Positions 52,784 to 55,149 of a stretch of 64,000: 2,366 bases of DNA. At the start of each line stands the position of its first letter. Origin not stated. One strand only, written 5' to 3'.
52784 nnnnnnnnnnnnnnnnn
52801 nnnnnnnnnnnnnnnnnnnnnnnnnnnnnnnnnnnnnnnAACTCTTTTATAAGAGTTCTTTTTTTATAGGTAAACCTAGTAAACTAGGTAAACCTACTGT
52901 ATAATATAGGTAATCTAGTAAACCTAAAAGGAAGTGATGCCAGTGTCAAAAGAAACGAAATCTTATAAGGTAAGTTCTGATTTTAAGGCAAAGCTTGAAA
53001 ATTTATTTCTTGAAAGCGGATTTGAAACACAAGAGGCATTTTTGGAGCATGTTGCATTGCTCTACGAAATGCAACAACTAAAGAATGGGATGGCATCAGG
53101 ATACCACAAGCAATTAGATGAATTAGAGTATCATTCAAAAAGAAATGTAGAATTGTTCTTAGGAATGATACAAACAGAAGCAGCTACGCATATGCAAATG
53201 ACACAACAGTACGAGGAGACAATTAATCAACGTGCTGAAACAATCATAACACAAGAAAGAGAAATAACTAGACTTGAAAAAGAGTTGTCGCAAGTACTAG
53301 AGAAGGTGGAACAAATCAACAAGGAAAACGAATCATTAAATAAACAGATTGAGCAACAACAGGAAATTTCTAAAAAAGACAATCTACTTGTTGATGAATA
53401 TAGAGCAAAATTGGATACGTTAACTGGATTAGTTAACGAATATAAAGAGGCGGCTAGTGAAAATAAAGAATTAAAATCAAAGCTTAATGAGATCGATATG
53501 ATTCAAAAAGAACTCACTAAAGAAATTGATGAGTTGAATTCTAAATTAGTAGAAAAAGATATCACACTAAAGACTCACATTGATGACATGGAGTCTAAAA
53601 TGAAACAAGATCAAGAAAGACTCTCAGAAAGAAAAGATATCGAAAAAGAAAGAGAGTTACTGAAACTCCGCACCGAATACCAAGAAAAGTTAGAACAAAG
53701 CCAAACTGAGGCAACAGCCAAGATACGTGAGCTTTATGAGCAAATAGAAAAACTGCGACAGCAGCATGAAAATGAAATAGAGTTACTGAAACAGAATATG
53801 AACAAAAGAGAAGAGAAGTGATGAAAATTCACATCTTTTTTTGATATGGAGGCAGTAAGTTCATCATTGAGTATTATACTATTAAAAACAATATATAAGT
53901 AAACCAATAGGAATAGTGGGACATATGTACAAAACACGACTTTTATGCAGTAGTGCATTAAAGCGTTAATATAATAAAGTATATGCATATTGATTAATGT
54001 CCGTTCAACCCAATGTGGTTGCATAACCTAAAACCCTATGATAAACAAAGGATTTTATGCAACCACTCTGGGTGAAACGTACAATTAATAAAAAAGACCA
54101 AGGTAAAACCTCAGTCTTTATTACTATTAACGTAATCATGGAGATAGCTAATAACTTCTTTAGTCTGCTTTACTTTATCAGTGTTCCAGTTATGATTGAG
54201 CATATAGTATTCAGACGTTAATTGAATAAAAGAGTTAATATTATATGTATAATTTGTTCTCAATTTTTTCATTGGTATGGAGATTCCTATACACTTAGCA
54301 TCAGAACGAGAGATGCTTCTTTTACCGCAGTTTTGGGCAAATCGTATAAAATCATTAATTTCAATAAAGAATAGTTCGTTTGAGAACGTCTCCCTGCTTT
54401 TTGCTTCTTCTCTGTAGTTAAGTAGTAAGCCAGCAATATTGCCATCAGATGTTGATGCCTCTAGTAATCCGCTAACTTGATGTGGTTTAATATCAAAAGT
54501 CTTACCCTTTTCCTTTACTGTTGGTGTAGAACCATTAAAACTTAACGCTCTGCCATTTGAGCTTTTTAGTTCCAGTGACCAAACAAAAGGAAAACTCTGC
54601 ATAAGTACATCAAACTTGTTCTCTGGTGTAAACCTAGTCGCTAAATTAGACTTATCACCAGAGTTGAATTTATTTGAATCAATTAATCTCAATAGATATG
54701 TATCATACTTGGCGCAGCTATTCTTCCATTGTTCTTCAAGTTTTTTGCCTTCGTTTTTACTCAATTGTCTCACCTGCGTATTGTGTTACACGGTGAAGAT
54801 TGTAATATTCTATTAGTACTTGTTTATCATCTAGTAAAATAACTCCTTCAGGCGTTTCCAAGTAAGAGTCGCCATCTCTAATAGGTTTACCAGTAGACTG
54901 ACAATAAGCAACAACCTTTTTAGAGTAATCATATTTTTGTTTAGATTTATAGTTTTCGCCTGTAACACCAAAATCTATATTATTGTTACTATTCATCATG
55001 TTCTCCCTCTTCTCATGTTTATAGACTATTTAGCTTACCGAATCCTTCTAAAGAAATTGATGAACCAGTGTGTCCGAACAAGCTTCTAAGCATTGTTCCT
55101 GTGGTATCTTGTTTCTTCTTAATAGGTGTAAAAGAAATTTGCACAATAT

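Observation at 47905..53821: Plasmid-type maintenance block inside a tailed-phage genome: probable phage-plasmid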

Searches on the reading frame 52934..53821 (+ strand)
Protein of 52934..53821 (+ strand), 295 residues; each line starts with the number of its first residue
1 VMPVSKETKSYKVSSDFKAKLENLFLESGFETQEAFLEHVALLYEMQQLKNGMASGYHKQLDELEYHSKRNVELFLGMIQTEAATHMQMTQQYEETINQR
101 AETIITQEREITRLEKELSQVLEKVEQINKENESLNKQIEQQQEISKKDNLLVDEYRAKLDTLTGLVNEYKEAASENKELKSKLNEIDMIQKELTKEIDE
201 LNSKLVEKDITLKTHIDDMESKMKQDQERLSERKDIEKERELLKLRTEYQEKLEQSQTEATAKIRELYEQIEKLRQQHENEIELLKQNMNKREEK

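Call 5: search_protein_families(library=pfam, proteins=[window:52934-53821:+], max_evalue=0.1)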
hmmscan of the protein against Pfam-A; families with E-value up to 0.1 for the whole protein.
window:52934-53821:+ (295 aa): 2 families
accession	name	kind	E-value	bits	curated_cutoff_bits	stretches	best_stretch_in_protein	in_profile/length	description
PF17078.10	SHE3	-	0.052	13.7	30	0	107-282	64-226/228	SWI5-dependent HO expression protein 3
PF22905.2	Hydro_N_hd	-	0.082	13.3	27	0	102-173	111-186/195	Hydrolase N-terminal helical domain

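Call 6: search_protein_families(library=phrogs, proteins=[window:52934-53821:+], max_evalue=0.01)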
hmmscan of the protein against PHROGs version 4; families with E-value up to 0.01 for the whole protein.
window:52934-53821:+ (295 aa): 1 family
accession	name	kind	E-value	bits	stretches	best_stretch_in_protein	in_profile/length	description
phrog_13909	-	unknown function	0.0085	17.1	0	157-201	27-71/81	-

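Call 34: search_solved_structures(query=window:52934-53821:+, max_evalue=1)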
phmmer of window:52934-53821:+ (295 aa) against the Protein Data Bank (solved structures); distinct sequences matched with E-value up to 1: 6.
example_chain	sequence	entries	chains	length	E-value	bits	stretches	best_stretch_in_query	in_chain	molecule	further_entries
1wpa_A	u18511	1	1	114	0.0067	19.4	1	116-189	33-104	Occludin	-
3g7c_A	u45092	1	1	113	0.016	18.2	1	116-189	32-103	Occludin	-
5khr_X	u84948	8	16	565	0.27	14.2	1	102-225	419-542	Anaphase-promoting complex subunit 7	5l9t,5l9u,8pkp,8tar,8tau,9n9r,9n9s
5g04_X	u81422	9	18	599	0.3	14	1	102-225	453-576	ANAPHASE-PROMOTING COMPLEX SUBUNIT 7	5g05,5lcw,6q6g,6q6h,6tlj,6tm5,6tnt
4ob1_A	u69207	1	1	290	0.51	13.3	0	188-220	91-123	Cobalt-containing nitrile hydratase subunit alpha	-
5khu_X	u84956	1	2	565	0.51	13.3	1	102-225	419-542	Anaphase-promoting complex subunit 7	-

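Call 55: search_protein_families(library=ncbifam, proteins=[window:52934-53821:+], max_evalue=0.1)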
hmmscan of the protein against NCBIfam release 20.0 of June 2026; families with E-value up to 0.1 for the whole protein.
window:52934-53821:+ (295 aa): 9 families
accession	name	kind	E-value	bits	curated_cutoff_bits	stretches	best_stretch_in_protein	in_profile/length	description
NF045780.1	TrlF_fam_ATP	equivalog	0.0002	20.2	350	1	86-292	504-702/944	TrlF family AAA-like ATPase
TIGR02168.1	SMC_prok_B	equivalog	0.00031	18.6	567.35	1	37-291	225-488/1181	chromosome segregation protein SMC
NF003034.1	PRK03918.1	equivalog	0.0009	17.3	700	1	83-291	523-722/878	DNA double-strand break repair ATPase Rad50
NF002572.0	PRK02224.1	equivalog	0.0054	15.1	1087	1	76-291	330-541/888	DNA double-strand break repair ATPase Rad50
TIGR02169.1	SMC_prok_A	equivalog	0.0054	14.4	729.4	1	67-293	682-907/1165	chromosome segregation protein SMC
NF041034.1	Rad50_Sulf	equivalog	0.0089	13.9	1000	1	80-290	169-379/872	DNA double-strand break repair ATPase Rad50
NF045487.1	ASRP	equivalog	0.012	14.3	300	1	154-288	128-271/593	archaea-specific SMC-related protein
TIGR04523.1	Mplasa_alph_rch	subfamily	0.038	11.9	270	1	91-290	401-596/745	helix-rich protein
NF043073.1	MMSYN1_0195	equivalog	0.062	11.4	1250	1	80-282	359-550/1021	spermidine/putrescine ABC transporter permease/substrate-binding protein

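Call 91: find_homologous_proteins(query=window:52943-53821:+, max_evalue=0.001)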
Query window:52943-53821:+ (292 aa): 33 proteins with E <= 0.001 among 2723 candidates.
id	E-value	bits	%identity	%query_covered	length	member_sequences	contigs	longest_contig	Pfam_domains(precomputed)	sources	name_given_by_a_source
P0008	8.2e-101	355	67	97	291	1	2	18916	-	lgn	-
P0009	9.2e-86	306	58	97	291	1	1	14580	-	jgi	jgi:DNA repair exonuclease SbcCD ATPase subunit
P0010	6.3e-84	300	56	98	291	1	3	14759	-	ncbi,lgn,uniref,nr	ncbi:hypothetical protein [Paenibacillus chibensis]|uniref:hypothetical protein n=1 Tax=Paenibacillu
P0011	4.6e-82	293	59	96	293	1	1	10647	-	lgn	-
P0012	7.9e-82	293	58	96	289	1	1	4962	-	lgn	-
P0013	2.4e-80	288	55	97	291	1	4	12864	-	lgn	-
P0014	5.1e-78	280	54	95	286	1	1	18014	-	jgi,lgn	jgi:hypothetical protein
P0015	2.1e-75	272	54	92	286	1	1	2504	-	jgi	-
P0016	4.7e-72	261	51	98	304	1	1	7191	-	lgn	-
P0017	3.5e-71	258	52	97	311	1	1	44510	-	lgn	-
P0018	6.6e-71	257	51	98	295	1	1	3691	-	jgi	jgi:colicin import membrane protein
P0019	2.3e-70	255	50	97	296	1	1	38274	-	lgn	-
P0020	4.3e-70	254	50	96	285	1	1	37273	-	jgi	jgi:hypothetical protein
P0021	2.5e-69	252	49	98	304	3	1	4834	-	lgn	-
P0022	2.6e-69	252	49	98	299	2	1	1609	-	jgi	jgi:colicin import membrane protein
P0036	9.2e-33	132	35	96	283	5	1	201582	-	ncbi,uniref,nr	ncbi:hypothetical protein O0550_13090 [Brevibacillus halotolerans]|uniref:hypothetical protein n=1 T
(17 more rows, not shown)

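Call 92: find_encoding_contigs(protein=P0036, flank=10000, max_places=3)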
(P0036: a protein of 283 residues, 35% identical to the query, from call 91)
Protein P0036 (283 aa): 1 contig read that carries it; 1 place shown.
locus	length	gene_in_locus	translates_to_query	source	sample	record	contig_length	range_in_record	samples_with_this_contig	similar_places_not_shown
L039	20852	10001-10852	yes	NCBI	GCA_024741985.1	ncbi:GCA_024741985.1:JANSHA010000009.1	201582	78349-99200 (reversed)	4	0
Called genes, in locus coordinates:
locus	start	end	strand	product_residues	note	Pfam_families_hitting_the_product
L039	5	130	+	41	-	-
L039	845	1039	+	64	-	-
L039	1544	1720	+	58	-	-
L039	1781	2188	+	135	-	PF04542:Sigma70_r2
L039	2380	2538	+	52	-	-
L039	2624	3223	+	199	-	-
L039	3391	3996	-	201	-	PF00959:Phage_lysozyme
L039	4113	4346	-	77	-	-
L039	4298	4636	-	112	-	PF08281:Sigma70_r4_2 (weak), PF04545:Sigma70_r4 (weak)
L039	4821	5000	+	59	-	-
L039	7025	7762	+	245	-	PF03551:PadR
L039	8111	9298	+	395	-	PF10134:RPA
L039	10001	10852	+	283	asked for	-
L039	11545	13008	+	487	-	-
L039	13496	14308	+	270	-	-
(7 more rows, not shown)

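Call 93: find_encoding_contigs(protein=P0017, flank=10000, max_places=3)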
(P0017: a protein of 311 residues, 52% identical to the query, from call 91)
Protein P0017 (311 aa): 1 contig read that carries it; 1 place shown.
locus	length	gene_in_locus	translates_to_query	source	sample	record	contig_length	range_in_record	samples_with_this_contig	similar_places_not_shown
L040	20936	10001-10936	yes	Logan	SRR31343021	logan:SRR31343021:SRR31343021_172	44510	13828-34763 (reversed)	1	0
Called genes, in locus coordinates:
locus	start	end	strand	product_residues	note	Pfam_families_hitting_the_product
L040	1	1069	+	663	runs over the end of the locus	PF02463:SMC_N (faint), PF13175:AAA_15, PF13476:AAA_23, PF13514:AAA_27 (weak)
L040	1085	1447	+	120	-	-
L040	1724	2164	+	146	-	PF22381:Staph_reg_Sar_Rot, PF01047:MarR, PF12802:MarR_2, PF13412:HTH_24 (weak), PF13463:HTH_27 (faint)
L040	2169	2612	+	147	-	PF16242:Pyrid_ox_like, PF01243:PNPOx_N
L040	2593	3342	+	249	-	PF00561:Abhydrolase_1, PF12146:Hydrolase_4 (weak), PF12697:Abhydrolase_6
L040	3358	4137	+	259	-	PF00561:Abhydrolase_1, PF12146:Hydrolase_4, PF12697:Abhydrolase_6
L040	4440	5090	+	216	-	-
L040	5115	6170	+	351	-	-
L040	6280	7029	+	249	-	PF00106:adh_short, PF08659:KR, PF13561:adh_short_C2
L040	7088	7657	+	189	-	PF13302:Acetyltransf_3, PF13420:Acetyltransf_4, PF00583:Acetyltransf_1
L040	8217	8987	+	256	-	-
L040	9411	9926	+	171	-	-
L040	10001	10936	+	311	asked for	-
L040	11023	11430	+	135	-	PF04014:MazE_antitoxin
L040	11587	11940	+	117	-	-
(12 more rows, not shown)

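Call 94: find_encoding_contigs(protein=P0008, flank=10000, max_places=3)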
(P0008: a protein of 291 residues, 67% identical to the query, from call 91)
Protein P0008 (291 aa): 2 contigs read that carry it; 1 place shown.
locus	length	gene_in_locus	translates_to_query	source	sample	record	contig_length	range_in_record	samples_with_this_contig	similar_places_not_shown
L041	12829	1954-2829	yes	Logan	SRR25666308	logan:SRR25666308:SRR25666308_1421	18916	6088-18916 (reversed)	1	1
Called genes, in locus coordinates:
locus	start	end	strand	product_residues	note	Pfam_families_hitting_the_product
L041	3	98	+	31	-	?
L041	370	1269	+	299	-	PF01656:CbiA, PF02374:ArsA_ATPase (weak), PF06564:CBP_BcsQ (weak), PF09140:MipZ (faint), PF10609:ParA, PF13614:AAA_31, PF27759:ATXN7L3B (faint)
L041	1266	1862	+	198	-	-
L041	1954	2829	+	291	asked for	-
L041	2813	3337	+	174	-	-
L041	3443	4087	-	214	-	-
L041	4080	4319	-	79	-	-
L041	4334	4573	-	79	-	-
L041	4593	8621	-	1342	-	PF02811:PHP, PF07733:DNA_pol3_alpha, PF17657:DNA_pol3_finger, PF14579:HHH_6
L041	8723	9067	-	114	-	-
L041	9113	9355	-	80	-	-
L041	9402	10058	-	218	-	PF04542:Sigma70_r2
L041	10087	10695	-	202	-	-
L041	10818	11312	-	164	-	PF00186:DHFR_1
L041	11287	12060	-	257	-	PF13392:HNH_3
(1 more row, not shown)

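Call 96: search_solved_structures(query=A10, max_evalue=10, show_alignments=2)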
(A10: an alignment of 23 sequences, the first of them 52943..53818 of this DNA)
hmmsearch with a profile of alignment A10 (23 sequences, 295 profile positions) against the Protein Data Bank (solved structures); distinct sequences matched with E-value up to 10: 20.
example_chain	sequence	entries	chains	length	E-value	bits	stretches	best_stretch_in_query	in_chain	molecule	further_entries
6e7e_A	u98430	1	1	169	0.004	19.6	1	85-210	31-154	Inclusion membrane protein A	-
6e6a_B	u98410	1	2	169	0.0046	19.4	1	84-210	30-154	Inclusion membrane protein A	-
2yo3_A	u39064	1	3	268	0.0049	19.3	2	68-136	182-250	GENERAL CONTROL PROTEIN GCN4, PUTATIVE INNER MEMBRANE PROTEIN, GENERAL CONTROL PROTEIN GCN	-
8u1a_A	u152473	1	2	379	0.026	16.9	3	72-212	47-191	Designed Near Infrared Fluorescent Protein MC7BP34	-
4bry_A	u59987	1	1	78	0.033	16.5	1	90-147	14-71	GEMININ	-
8q5h_5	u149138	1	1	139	0.19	14.1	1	198-254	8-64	Kinetochore protein Spc25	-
6yaz_A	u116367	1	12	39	0.23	13.8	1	110-143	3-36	CC-Type2-(TaId)5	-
10aw_A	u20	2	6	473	0.29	13.4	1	106-143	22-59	50 kDa outer membrane protein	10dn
8upb_A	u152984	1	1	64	0.3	13.4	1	225-254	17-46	De novo designed IL-6 mimetic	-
2btp_A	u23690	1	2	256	0.36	13.1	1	75-161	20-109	14-3-3 PROTEIN TAU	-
2wpr_A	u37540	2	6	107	0.36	13.1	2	91-152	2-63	TRIMERIC AUTOTRANSPORTER ADHESIN FRAGMENT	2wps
3wpr_A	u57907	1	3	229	0.46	12.8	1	74-122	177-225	Trimeric autotransporter adhesin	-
6yqy_A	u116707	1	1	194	0.73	12.1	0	82-144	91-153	de novo designed TIM barrel sTIM11noCys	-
7osu_A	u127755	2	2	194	0.95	11.8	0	82-144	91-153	sTIM11noCys-SB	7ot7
3wp8_A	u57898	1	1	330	1.5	11.1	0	91-150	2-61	Trimeric autotransporter adhesin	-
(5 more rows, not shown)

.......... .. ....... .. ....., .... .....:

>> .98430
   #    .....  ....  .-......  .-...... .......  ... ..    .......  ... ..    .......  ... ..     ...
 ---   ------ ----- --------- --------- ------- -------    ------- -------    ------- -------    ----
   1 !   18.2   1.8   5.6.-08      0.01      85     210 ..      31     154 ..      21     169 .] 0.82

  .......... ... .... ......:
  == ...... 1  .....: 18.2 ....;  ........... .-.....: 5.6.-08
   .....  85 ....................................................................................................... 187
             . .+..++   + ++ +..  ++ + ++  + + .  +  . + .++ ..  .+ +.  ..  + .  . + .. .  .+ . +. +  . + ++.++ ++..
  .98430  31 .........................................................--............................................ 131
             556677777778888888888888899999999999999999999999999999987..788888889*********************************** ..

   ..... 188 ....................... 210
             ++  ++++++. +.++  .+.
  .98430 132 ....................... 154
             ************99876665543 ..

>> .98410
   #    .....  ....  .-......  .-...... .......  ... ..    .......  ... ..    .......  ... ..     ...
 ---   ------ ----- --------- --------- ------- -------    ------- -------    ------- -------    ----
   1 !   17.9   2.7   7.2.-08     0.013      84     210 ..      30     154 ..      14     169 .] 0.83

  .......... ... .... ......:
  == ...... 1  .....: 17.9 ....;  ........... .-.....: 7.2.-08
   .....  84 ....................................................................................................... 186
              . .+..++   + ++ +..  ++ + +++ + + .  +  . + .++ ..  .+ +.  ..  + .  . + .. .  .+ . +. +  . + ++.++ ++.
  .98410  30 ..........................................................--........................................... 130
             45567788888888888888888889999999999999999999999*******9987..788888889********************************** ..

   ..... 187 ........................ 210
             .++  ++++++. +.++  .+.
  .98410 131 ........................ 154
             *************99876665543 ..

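Call 103: predict_structure(alignment_id=A10)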
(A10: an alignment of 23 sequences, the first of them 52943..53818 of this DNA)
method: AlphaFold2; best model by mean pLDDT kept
length: 292 residues; sequences in the alignment: 23
mean_pLDDT: 85.4   pTM: 0.30
mean pLDDT of the five models: 85.4, 85.2, 84.3, 84.0, 81.9
residues with pLDDT >= 90: 160; 70-90: 99; 50-70: 23; < 50: 10
segments of 3 or more residues with pLDDT < 50: 1-7
pLDDT, mean of each block of 10 residues (from residue 1): 44 75 79 81 72 76 91 95 96 97 97 97 96 95 94 94 94 94 95 95 94 92 89 85 83 79 78 73 56 43
secondary structure, 60 per line:
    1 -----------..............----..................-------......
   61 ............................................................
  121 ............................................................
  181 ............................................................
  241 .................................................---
elements in order: H12-25 H30-47 H55-289

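Call 107: fold_search(model_id=the predicted structure, library=pdb)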
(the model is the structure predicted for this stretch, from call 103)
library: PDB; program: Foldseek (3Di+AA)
matches with E <= 10: 5; with E <= 0.001: 0
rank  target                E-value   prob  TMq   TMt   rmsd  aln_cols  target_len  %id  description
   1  7vp4_A                6.9e+00  0.12  0.13  0.44   2.5        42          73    7  Structure of a transcription factor and DNA complex (released 2022-10-19)
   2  6gyg_B                7.5e+00  0.08  0.15  0.57   7.9        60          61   22  X-ray structure of the apo form of the establishement gene regulator Reg576 of the G+ plasmid p576 (released 2018-10-17)
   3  9a50_A                7.5e+00  0.03  0.09  0.10  11.0        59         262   22  Integrative model of RPSB-RPOC by crosslinking MS and deep learning (released 2024-09-18)
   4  7vp1_B                8.2e+00  0.12  0.11  0.49   2.0        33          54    6  Structure of a transcription factor and DNA complex (released 2022-10-19)
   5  5zkt_A                9.6e+00  0.09  0.13  0.57   2.6        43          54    9  Crystal structure of TCP domain of PCF6 in Oryza sativa (released 2019-03-27)

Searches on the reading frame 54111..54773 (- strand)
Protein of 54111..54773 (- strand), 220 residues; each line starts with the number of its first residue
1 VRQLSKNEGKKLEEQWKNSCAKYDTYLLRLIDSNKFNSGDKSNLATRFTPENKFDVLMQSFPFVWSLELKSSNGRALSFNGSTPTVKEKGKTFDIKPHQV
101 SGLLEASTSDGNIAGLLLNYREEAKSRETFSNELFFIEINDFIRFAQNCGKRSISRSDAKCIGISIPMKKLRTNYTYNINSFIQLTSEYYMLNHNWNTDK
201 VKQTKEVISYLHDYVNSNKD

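Call 5: search_protein_families(library=pfam, proteins=[window:54111-54773:-], max_evalue=0.1)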
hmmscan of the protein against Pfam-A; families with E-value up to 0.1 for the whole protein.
window:54111-54773:- (220 aa): 0 families

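Call 6: search_protein_families(library=phrogs, proteins=[window:54111-54773:-], max_evalue=0.01)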
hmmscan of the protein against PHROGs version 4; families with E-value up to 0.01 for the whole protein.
window:54111-54773:- (220 aa): 1 family
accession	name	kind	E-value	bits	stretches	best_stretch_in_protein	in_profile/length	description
phrog_843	-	DNA, RNA and nucleotide metabolism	2.1e-15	57.8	1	4-183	6-167/177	Holliday junction resolvase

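Call 55: search_protein_families(library=ncbifam, proteins=[window:54111-54773:-], max_evalue=0.1)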
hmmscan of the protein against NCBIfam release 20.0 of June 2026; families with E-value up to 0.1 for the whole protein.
window:54111-54773:- (220 aa): 0 families

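Call 110: search_protein_families(library=pfam, proteins=[window:54111-54773:-], max_evalue=0.001)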
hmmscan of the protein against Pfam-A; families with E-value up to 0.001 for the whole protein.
window:54111-54773:- (220 aa): 0 families

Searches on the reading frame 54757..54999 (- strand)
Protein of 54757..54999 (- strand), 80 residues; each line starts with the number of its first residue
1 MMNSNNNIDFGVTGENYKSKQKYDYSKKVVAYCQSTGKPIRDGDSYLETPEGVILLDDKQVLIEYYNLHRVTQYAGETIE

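Call 30: search_protein_families(library=phrogs, proteins=[window:54757-54999:-], max_evalue=0.00001)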
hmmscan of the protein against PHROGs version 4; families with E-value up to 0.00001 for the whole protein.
window:54757-54999:- (80 aa): 1 family
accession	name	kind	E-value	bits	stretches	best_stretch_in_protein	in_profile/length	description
phrog_4331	-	unknown function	2.3e-06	28.5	1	17-77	14-68/68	-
